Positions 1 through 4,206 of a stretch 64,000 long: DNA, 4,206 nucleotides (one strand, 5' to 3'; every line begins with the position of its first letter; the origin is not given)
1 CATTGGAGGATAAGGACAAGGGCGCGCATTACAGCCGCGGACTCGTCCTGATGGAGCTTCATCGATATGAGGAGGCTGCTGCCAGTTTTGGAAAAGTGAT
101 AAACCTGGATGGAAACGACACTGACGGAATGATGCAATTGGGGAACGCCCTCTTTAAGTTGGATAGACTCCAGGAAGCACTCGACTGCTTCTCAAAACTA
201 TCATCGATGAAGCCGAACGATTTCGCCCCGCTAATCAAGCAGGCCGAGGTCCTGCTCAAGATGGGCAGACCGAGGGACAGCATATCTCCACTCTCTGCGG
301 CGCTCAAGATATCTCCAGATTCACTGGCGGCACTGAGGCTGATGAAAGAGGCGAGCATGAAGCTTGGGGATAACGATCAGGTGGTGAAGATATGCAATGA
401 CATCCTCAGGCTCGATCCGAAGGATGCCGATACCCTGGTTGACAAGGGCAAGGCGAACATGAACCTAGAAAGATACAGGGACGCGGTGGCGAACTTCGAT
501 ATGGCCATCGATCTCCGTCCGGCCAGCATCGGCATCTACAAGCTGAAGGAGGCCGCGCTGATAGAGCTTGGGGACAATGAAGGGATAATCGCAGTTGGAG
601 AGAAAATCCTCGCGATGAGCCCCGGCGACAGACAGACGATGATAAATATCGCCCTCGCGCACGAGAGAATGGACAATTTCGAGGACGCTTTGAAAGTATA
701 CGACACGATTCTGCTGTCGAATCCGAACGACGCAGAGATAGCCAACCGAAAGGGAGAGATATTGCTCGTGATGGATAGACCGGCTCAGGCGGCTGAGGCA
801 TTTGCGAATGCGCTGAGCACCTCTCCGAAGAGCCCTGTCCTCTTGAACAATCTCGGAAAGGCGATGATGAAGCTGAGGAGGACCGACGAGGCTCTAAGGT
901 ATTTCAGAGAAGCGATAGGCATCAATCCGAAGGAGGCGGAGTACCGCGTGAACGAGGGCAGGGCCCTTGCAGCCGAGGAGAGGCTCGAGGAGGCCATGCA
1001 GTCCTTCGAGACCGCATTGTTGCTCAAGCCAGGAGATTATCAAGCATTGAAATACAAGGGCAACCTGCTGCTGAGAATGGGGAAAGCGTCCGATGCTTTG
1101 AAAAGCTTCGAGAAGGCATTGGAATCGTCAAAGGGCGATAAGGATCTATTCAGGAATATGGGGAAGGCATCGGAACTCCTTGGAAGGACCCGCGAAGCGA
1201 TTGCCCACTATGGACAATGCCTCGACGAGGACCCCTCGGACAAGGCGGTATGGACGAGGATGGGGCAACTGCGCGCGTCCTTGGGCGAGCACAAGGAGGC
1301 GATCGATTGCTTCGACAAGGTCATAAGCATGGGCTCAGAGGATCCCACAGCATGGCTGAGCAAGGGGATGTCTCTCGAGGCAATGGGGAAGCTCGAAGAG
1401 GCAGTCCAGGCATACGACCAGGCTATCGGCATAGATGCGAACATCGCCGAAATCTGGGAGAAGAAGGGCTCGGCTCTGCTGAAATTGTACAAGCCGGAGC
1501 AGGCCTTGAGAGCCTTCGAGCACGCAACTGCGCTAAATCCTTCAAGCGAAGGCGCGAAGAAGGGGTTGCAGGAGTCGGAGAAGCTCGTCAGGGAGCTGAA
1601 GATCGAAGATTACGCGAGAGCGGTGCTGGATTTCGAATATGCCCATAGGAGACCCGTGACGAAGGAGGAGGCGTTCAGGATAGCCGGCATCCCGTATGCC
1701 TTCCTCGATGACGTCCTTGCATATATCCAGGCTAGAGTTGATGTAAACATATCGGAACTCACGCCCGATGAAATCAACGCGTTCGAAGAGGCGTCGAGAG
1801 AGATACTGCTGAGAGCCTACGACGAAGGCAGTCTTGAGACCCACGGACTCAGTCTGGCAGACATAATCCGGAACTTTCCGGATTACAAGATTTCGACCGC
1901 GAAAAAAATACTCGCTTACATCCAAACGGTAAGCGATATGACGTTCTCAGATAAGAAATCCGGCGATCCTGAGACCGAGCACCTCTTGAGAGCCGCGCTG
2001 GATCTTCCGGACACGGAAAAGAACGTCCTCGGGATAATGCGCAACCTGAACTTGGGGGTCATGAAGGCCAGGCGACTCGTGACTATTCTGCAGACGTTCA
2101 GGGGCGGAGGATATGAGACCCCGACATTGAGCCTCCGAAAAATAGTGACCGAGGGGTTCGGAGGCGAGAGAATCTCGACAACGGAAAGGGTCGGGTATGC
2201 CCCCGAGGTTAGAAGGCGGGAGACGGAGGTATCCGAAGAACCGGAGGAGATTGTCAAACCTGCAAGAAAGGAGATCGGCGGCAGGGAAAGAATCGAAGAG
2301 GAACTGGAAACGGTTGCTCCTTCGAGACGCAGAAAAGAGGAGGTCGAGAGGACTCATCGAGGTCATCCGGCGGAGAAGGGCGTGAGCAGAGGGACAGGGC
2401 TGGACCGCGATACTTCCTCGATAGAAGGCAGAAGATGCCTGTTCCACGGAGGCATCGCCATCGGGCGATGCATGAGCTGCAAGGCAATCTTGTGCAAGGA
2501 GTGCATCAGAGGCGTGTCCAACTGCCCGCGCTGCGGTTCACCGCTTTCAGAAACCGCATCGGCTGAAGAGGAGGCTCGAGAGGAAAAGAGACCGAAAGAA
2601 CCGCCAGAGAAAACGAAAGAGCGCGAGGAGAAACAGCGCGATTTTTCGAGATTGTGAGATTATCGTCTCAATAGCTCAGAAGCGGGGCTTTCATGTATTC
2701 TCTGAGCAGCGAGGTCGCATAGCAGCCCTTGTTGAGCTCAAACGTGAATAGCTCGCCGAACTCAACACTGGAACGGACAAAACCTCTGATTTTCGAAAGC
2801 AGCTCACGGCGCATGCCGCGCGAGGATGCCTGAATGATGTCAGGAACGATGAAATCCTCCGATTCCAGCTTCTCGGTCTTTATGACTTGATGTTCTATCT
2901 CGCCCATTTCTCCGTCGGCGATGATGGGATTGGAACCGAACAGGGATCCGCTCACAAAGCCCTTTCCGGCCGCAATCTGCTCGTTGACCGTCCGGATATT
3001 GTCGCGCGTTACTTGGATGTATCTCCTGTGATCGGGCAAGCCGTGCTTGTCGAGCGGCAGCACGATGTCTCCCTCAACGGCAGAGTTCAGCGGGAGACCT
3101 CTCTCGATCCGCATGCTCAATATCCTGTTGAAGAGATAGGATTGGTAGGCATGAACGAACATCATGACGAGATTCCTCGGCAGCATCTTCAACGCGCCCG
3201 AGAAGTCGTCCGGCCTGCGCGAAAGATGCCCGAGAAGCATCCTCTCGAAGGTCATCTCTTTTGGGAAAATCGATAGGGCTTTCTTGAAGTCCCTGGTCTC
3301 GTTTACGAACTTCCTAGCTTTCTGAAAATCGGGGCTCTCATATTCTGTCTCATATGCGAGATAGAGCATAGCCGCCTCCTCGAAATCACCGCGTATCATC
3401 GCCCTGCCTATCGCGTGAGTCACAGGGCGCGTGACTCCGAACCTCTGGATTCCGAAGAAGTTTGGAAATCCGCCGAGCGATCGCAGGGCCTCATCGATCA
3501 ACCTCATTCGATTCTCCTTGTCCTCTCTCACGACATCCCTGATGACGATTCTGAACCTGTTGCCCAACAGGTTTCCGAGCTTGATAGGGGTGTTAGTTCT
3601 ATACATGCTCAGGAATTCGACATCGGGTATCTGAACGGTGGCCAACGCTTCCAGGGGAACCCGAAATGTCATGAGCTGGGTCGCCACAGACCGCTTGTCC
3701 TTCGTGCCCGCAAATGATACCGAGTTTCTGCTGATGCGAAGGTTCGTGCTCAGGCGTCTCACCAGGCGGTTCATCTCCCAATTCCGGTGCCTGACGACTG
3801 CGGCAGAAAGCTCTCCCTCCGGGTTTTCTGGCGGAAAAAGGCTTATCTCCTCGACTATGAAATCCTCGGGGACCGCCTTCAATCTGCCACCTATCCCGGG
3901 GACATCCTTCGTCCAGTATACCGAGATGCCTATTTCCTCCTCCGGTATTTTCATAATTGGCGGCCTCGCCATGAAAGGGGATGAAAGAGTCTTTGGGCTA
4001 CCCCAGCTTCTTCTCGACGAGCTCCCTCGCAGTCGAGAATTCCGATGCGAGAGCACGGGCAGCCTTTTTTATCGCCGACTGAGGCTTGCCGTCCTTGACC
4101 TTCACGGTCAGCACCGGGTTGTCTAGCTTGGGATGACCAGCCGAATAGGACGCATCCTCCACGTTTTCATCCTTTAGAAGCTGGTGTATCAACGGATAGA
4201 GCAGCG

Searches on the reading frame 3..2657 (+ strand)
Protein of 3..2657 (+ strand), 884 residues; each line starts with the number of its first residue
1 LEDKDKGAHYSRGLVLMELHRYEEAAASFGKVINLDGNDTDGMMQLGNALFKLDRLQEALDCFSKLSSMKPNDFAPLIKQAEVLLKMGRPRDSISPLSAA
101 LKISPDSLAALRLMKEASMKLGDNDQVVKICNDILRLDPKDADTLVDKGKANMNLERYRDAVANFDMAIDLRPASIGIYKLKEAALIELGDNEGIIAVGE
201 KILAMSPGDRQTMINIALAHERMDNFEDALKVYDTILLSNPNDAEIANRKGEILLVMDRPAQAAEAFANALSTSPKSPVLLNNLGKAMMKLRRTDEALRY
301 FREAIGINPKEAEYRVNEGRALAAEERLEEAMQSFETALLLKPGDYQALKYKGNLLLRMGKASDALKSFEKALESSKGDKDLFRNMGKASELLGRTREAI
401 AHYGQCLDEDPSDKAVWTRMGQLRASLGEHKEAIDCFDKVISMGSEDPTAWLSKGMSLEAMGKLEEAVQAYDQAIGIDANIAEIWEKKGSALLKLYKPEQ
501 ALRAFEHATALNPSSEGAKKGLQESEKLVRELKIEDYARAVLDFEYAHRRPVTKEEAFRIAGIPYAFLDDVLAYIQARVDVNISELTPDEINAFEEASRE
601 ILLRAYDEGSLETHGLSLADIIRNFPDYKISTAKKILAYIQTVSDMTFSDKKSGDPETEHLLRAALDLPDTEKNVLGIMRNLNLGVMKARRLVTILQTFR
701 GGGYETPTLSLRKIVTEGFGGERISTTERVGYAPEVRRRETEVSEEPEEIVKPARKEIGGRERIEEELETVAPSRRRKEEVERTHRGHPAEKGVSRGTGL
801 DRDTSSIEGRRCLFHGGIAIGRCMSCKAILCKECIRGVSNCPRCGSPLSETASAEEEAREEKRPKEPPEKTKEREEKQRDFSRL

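Call 40: search_protein_families(library=pfam, proteins=[window:3-2657:+], max_evalue=0.00001)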
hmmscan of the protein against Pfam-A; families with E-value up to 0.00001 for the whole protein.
window:3-2657:+ (884 aa): 23 families
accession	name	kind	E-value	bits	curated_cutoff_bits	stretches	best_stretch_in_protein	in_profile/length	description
PF00515.34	TPR_1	-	5.1e-67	219.6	27.8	0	449-478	2-31/34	Tetratricopeptide repeat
PF07719.23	TPR_2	-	6.9e-67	216.6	27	0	280-310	3-33/34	Tetratricopeptide repeat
PF13181.12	TPR_8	-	4.1e-50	164.1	25.7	0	449-480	2-33/34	Tetratricopeptide repeat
PF14559.12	TPR_19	-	6.2e-48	161.4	25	2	258-315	5-62/68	Tetratricopeptide repeat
PF13432.12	TPR_16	-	1.2e-45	153.9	32.7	3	284-345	3-64/65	Tetratricopeptide repeat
PF13428.12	TPR_14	-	4.7e-45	147.8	23.5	0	383-423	4-44/44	Tetratricopeptide repeat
PF13431.12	TPR_17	-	3.7e-36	120.8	24.4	0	267-298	2-33/34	Tetratricopeptide repeat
PF13414.12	TPR_11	-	1.2e-35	121.4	26.8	1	461-495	7-41/42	TPR repeat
PF13371.12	TPR_9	-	2.2e-34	117.7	35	0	115-183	2-70/73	Tetratricopeptide repeat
PF13424.12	TPR_12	-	3e-27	95.1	30.1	0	351-408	8-73/77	Tetratricopeptide repeat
PF23914.1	TPR_CcmH_CycH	-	2e-23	83.4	42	0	36-141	46-154/158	Cytochrome c-type biogenesis protein H TPR domain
PF13176.12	TPR_7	-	4.2e-23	79.9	27.9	0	281-308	2-29/36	Tetratricopeptide repeat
PF13174.12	TPR_6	-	1.6e-21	75.9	26.3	0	450-475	2-27/33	Tetratricopeptide repeat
PF12895.13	ANAPC3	-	7.3e-21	74.7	27.2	0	429-507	4-81/82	Anaphase-promoting complex, cyclosome, subunit 3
PF13429.12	TPR_15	-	1e-13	51.8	26.2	0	217-332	153-268/280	Tetratricopeptide repeat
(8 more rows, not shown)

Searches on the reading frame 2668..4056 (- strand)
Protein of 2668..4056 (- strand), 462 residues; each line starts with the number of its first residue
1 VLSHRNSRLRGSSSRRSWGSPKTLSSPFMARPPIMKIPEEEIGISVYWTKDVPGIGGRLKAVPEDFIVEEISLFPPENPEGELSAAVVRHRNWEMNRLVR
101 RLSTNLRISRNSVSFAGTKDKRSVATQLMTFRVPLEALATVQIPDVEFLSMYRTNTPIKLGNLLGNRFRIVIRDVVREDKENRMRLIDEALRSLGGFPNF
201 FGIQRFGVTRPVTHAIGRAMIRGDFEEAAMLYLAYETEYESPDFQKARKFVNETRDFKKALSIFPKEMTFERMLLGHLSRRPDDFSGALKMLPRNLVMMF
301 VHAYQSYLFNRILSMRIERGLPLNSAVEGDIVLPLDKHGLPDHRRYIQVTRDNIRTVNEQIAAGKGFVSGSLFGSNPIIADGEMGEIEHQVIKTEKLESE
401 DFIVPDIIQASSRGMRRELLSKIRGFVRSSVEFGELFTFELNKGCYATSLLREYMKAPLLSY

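Call 40: search_protein_families(library=pfam, proteins=[window:2668-4056:-], max_evalue=0.00001)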
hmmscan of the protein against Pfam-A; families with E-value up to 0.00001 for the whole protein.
window:2668-4056:- (462 aa): 1 family
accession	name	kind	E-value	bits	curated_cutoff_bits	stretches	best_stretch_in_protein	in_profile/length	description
PF01142.23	TruD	-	5.8e-136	454.1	27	1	42-454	2-412/412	tRNA pseudouridine synthase D (TruD)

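Call 70: find_encoding_contigs(protein=window:2668-4056:-, flank=10000, max_places=3)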
Protein window:2668-4056:- (462 aa): no gene with exactly this product is on record in the collection.
